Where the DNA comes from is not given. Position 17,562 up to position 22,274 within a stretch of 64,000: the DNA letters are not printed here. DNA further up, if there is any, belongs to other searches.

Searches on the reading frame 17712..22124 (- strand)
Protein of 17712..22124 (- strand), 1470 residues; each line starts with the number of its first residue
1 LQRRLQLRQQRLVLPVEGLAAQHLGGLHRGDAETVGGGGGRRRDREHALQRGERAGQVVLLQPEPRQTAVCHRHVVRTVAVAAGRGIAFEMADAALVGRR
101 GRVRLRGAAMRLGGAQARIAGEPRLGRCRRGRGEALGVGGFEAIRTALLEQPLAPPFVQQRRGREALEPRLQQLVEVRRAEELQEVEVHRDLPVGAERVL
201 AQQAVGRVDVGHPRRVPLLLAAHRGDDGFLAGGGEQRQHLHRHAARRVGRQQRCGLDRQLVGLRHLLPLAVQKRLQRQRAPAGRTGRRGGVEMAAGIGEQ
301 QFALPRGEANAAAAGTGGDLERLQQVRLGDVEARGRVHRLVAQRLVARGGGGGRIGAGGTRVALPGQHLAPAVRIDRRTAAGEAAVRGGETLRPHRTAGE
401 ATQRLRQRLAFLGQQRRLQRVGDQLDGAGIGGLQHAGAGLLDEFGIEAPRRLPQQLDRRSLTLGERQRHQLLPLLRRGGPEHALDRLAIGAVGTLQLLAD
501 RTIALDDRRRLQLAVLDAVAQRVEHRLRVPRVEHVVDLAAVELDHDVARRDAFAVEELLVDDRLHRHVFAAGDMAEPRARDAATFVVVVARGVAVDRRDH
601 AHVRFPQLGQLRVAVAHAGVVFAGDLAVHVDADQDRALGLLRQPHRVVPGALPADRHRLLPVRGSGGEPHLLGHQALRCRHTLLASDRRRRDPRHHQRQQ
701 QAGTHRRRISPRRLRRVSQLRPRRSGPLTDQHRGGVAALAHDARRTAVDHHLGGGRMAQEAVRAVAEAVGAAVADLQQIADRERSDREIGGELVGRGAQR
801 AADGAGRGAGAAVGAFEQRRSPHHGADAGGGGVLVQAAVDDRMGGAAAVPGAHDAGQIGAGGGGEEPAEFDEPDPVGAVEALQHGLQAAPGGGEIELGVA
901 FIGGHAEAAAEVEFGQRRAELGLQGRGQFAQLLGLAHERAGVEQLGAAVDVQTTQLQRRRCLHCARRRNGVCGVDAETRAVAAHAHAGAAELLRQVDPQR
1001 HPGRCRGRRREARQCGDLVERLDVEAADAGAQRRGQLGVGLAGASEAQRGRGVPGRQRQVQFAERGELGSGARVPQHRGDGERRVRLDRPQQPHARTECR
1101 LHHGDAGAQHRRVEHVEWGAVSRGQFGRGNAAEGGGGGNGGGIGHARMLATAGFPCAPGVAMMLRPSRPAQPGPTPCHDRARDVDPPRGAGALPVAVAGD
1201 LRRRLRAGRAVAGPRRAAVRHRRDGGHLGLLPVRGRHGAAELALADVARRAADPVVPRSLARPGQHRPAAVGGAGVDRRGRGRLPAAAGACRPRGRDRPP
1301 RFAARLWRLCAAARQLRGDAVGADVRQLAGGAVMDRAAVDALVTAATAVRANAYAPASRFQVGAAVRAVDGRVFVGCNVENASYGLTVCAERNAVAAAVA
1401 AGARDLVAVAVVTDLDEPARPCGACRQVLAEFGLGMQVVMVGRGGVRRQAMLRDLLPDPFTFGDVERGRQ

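Call 46: search_protein_families(library=pfam, proteins=[window:17712-22124:-], max_evalue=0.0001)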
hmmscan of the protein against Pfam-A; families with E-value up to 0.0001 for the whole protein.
window:17712-22124:- (1470 aa): 2 families
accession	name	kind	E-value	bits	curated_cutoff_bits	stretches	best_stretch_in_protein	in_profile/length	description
PF00383.29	dCMP_cyt_deam_1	-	5.8e-15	55.5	25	1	1342-1438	7-99/102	Cytidine and deoxycytidylate deaminase zinc-binding region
PF08211.18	dCMP_cyt_deam_2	-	3.9e-05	24.3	25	1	1337-1404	39-106/130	Cytidine and deoxycytidylate deaminase zinc-binding region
